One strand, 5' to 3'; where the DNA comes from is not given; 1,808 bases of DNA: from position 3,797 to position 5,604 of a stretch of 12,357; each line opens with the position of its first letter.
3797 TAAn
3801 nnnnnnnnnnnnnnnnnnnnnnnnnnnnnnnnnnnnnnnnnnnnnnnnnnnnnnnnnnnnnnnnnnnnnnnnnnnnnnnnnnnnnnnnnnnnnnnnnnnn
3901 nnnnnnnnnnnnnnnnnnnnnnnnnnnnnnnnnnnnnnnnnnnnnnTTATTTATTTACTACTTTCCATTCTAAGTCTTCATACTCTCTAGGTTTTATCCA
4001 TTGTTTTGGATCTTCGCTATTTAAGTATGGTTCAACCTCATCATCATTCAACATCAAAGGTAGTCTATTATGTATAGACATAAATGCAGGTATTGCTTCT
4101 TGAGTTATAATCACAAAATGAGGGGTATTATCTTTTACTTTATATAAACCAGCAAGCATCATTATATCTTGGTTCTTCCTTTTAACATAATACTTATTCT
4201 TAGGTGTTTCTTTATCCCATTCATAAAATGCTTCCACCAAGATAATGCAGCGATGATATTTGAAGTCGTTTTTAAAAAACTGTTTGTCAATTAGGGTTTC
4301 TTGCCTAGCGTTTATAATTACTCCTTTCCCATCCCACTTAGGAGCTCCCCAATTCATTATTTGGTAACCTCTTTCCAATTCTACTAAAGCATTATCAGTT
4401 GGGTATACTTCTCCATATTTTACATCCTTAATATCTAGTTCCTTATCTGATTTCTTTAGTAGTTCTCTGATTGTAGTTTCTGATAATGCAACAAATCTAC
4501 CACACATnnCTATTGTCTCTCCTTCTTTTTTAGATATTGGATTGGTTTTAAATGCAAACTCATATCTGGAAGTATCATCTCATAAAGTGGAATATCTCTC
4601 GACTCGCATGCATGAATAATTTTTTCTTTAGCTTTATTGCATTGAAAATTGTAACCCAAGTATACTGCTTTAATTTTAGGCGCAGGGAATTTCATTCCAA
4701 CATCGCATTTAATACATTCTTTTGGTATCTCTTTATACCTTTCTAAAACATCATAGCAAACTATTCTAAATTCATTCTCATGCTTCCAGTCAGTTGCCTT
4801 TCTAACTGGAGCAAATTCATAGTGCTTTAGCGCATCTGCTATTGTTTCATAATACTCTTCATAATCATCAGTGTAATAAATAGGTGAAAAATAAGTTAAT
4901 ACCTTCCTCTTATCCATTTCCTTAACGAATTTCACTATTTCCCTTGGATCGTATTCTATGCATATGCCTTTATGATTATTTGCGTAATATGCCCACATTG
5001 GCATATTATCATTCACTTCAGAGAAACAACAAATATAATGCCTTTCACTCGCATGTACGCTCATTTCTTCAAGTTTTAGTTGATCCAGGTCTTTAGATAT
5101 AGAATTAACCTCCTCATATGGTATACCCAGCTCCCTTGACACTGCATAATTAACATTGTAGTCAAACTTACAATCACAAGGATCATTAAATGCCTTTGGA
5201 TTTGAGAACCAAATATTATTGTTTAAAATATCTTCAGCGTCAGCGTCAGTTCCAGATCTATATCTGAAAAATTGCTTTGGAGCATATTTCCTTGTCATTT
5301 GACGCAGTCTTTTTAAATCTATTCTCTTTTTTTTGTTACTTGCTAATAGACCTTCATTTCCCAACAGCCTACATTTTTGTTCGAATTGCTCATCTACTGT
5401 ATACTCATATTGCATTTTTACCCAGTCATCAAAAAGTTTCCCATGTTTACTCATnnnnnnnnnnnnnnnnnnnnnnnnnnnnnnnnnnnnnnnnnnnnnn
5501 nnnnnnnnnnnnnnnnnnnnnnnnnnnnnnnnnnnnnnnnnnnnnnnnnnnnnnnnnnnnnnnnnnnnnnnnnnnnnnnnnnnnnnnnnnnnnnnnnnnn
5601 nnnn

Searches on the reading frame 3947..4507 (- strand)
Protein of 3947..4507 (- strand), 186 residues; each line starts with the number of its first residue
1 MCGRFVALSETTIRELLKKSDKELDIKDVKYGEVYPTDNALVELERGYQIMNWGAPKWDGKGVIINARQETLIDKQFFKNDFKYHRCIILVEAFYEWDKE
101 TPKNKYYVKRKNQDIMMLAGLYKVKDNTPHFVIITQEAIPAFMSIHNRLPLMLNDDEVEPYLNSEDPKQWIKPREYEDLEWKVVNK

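Call 3: search_protein_families(library=pfam, proteins=[window:3947-4507:-], max_evalue=0.01)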
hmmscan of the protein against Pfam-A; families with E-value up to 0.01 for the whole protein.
window:3947-4507:- (186 aa): 1 family
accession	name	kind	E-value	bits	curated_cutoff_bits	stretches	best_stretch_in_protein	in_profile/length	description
PF02586.19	SRAP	-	7.1e-37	127.5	27.1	1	1-185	1-208/214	SOS response associated peptidase (SRAP)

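Call 4: search_protein_families(library=padloc, proteins=[window:3947-4507:-], max_evalue=0.01)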
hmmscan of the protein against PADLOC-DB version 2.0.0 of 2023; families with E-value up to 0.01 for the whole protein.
window:3947-4507:- (186 aa): 0 families

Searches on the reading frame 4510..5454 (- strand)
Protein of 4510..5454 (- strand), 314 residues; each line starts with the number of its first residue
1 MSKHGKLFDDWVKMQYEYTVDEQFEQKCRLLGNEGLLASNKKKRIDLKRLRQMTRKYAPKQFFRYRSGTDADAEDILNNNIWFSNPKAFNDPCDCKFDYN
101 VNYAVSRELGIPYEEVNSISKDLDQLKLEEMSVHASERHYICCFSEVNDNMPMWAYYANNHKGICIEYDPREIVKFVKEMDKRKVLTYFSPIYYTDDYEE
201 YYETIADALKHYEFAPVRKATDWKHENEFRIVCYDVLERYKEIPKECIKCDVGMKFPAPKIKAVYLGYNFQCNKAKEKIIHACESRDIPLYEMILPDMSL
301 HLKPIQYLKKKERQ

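Call 3: search_protein_families(library=pfam, proteins=[window:4510-5454:-], max_evalue=0.01)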
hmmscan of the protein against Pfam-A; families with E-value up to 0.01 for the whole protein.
window:4510-5454:- (314 aa): 1 family
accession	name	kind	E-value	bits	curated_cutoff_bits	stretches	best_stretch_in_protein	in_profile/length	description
PF11185.13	DUF2971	-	1.4e-09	39.6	22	1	153-231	1-89/89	Protein of unknown function (DUF2971)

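Call 4: search_protein_families(library=padloc, proteins=[window:4510-5454:-], max_evalue=0.01)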
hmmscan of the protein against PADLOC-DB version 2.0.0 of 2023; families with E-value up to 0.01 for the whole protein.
window:4510-5454:- (314 aa): 5 families
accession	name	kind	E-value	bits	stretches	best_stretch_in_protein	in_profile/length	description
PDLC04990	PDC-S31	-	2.3e-37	127.2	1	53-298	1-249/259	-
PDLC04994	PDC-S31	-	2.6e-25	87.3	2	129-294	111-260/273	-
PDLC04991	PDC-S31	-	7e-19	66.3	1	62-302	3-197/208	-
PDLC04992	PDC-S31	-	1.7e-13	48.9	1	81-272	2-182/220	-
PDLC04993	PDC-S31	-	5.7e-07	27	1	120-237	53-179/245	-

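Call 27: search_protein_families(library=ncbifam, proteins=[window:4510-5454:-], max_evalue=0.01)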
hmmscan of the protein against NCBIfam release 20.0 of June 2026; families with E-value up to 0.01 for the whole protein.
window:4510-5454:- (314 aa): 0 families

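Call 65: search_protein_families(library=phrogs, proteins=[window:4510-5454:-], max_evalue=0.001)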
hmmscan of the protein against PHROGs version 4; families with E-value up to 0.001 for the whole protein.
window:4510-5454:- (314 aa): 1 family
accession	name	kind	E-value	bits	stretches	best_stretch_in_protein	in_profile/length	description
phrog_1762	-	unknown function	1.6e-42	147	1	50-311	36-299/395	-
